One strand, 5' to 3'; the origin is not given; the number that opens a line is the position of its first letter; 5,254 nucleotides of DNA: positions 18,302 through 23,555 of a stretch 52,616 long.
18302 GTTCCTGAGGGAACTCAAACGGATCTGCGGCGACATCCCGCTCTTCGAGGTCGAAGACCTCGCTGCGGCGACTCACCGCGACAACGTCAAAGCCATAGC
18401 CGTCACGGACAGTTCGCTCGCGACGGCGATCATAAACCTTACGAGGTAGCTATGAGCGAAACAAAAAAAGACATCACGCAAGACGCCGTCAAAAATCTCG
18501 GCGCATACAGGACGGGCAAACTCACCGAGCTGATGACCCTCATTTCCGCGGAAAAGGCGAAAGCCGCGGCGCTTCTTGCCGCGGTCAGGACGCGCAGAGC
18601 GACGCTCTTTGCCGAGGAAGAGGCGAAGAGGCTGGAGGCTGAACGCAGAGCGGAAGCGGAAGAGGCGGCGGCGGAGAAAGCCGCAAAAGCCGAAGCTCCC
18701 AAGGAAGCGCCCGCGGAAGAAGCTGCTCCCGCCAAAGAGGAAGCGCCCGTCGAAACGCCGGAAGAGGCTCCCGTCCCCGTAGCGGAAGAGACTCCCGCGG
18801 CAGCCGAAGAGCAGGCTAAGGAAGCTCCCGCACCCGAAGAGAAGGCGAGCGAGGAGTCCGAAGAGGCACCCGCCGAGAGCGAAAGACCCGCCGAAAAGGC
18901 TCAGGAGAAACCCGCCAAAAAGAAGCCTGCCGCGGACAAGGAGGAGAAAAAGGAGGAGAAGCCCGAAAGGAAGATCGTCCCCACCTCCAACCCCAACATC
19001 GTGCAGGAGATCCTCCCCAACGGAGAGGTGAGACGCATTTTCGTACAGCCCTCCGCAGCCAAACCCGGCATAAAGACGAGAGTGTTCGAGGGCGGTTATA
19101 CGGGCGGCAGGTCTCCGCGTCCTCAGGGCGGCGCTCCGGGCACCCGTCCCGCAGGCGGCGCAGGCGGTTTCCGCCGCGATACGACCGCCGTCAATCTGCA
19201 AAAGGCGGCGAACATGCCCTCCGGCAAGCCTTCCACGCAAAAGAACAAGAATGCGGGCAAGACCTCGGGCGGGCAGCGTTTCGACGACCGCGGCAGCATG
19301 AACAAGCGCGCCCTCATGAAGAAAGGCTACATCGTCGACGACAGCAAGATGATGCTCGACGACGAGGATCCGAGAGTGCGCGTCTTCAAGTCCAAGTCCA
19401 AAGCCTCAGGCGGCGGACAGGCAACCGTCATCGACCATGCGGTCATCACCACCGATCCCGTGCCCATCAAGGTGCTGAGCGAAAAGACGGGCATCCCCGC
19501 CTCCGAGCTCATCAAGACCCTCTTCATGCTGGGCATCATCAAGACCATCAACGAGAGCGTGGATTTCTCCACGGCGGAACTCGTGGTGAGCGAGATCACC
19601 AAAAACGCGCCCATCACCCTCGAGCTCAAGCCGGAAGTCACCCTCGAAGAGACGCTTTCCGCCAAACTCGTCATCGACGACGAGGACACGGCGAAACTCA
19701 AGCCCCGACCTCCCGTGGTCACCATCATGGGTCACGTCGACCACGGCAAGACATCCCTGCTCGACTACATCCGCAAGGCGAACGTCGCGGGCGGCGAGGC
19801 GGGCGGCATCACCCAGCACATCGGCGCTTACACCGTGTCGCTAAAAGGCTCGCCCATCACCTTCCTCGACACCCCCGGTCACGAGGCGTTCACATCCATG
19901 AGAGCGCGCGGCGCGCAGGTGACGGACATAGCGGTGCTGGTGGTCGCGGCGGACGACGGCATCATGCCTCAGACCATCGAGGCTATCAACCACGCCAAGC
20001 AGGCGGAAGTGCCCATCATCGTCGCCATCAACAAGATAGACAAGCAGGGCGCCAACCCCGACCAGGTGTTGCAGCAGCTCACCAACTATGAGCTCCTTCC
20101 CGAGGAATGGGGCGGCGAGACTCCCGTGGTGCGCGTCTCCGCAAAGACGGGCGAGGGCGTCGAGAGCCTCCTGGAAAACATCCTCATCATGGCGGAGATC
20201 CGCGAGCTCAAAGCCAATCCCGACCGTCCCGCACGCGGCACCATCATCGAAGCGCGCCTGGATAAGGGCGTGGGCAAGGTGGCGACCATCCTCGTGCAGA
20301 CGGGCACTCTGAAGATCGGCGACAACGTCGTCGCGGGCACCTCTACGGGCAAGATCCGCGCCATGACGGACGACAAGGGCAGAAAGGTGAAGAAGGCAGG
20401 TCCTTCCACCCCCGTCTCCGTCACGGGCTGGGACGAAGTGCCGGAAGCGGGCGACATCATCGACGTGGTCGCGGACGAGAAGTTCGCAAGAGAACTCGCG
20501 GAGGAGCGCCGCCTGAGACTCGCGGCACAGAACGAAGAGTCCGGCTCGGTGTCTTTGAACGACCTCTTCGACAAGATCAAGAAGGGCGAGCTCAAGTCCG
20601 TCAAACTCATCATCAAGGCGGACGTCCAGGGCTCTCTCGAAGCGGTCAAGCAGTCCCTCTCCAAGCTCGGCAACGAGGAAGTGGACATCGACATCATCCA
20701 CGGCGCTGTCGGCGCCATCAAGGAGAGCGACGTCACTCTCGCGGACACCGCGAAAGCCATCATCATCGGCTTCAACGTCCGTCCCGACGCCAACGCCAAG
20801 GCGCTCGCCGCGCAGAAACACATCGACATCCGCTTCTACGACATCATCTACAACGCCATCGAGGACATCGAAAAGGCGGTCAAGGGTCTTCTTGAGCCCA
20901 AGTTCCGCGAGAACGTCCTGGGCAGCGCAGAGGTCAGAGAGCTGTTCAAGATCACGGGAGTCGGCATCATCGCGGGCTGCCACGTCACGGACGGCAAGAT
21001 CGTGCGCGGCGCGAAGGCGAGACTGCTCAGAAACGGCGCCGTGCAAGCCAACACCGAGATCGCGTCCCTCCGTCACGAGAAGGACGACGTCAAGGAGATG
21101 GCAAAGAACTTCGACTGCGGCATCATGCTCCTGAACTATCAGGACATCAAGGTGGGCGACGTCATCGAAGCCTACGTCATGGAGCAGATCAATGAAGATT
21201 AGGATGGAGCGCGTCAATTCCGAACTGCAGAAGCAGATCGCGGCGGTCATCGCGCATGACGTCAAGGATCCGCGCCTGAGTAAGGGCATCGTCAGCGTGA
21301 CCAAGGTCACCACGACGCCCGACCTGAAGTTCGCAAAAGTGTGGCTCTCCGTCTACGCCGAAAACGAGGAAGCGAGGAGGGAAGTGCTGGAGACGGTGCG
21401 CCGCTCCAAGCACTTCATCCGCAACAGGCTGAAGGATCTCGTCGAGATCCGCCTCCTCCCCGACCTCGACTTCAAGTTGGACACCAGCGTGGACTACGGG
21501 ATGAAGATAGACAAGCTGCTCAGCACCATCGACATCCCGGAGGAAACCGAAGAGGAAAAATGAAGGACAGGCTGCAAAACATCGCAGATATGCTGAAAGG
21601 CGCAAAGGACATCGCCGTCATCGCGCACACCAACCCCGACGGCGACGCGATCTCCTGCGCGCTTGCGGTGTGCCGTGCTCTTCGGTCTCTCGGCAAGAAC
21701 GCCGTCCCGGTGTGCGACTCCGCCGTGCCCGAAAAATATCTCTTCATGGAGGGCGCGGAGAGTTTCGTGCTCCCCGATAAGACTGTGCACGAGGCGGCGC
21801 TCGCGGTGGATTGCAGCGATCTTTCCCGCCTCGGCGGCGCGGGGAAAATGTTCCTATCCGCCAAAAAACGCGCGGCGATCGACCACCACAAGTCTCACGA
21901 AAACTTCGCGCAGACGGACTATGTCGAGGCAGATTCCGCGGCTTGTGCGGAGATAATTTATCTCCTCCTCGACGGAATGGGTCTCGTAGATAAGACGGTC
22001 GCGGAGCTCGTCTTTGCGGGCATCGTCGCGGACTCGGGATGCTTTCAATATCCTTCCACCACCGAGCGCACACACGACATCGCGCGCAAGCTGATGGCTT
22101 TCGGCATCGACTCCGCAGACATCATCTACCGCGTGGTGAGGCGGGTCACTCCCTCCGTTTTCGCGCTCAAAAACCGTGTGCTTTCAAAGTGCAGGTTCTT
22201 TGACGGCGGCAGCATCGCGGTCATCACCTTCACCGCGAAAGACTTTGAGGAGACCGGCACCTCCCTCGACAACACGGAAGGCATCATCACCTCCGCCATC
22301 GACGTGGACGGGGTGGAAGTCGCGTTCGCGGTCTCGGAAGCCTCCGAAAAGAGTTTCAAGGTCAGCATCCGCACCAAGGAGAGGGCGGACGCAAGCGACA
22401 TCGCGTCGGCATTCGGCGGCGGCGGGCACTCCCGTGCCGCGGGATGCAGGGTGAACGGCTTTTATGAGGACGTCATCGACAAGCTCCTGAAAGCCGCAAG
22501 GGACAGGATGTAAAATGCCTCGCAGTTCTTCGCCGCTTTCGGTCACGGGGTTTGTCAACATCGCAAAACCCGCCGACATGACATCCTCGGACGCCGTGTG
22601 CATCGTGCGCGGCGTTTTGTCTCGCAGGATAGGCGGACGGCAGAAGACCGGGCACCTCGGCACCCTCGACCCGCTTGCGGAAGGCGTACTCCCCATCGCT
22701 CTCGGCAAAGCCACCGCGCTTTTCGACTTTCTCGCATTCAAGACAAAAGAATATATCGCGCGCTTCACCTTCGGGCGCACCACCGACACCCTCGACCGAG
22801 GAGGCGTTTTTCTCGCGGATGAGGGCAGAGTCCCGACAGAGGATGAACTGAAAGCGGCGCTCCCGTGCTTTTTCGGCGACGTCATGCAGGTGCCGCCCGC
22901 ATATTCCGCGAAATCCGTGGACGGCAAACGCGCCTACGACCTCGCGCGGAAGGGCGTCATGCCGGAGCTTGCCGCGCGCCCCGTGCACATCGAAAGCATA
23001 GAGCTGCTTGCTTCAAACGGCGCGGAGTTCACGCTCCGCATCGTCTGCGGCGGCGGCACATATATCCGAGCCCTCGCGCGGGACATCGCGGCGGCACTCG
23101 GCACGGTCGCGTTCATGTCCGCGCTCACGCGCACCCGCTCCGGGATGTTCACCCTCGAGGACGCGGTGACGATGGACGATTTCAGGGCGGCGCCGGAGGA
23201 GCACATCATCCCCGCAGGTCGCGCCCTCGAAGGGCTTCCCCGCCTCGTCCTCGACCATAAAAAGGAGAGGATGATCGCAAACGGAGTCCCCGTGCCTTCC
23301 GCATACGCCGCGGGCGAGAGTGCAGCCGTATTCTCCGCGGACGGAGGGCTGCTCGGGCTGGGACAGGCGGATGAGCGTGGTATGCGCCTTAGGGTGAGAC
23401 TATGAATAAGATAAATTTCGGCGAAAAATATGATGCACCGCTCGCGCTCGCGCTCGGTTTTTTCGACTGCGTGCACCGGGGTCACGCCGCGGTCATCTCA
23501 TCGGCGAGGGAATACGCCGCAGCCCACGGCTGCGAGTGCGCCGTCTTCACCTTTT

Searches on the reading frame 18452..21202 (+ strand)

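Call 10: search_protein_families(library=pfam, proteins=[window:18452-21202:+])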
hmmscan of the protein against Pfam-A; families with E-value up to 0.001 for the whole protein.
window:18452-21202:+ (916 aa): 11 families
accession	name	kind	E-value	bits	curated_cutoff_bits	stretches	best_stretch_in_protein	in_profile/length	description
PF11987.13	IF-2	-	9.6e-43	145.3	27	1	693-807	3-117/117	Translation-initiation factor 2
PF00009.33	GTP_EFTU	-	6.5e-39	133.9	26.5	1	423-578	6-183/188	Elongation factor Tu GTP binding domain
PF22042.2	EF-G_D2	-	3.6e-28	97.9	27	1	593-672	1-83/84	Elongation factor G domain 2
PF01926.29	MMR_HSR1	-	4.1e-11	43.4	21.9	1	423-528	2-113/113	50S ribosome-binding GTPase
PF04760.21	IF2_N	-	6.7e-11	42.2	25.3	1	339-382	6-50/53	Translation initiation factor IF-2, N-terminal region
PF03144.31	GTP_EFTU_D2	-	1.9e-07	31.8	30.3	1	838-905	1-72/73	Elongation factor Tu domain 2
PF02421.24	FeoB_N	-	4.5e-06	26.7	27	1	423-577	3-156/156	Ferrous iron transport protein B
PF00025.27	Arf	-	6.9e-05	22.8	22.3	1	425-577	19-170/174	ADP-ribosylation factor family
PF00071.28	Ras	-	8.8e-05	22.6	21.6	1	424-578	3-157/162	Ras family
PF09439.16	SRPRB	-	0.00077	19.3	25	0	421-543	4-133/178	Signal recognition particle receptor beta subunit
PF03308.22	MeaB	-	0.00086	18.8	23.1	0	488-582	144-236/273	Methylmalonyl Co-A mutase-associated GTPase MeaB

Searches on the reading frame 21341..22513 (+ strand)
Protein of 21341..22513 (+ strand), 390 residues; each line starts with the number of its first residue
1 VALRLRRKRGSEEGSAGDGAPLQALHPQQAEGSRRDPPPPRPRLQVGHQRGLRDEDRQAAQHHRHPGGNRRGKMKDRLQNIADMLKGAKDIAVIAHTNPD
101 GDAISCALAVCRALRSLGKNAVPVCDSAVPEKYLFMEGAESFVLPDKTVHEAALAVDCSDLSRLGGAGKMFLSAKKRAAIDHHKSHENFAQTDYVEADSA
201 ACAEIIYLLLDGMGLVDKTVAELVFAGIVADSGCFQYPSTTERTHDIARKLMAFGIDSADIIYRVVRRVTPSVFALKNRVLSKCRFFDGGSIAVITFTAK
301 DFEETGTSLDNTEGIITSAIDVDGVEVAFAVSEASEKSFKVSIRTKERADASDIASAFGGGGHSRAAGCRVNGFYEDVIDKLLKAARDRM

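Call 10: search_protein_families(library=pfam, proteins=[window:21341-22513:+])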
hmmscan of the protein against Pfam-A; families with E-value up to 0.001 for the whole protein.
window:21341-22513:+ (390 aa): 2 families
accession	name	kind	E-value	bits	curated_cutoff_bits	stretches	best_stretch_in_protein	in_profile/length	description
PF01368.27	DHH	-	3.9e-15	56.7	28.1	1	91-228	2-125/125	DHH family, N-terminal domain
PF02272.25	DHHA1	-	2.8e-11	44.2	25.9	1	306-389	12-99/102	DHHA1 domain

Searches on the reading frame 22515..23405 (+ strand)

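Call 10: search_protein_families(library=pfam, proteins=[window:22515-23405:+])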
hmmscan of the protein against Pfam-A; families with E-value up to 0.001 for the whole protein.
window:22515-23405:+ (296 aa): 2 families
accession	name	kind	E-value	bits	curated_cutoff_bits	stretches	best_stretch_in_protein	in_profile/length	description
PF01509.24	TruB_N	-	7.8e-45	153.3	27.3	1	37-184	1-149/149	TruB family pseudouridylate synthase (N terminal domain)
PF16198.10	TruB_C_2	-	3.3e-10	40.4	29.3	1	185-226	1-42/66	tRNA pseudouridylate synthase B C-terminal domain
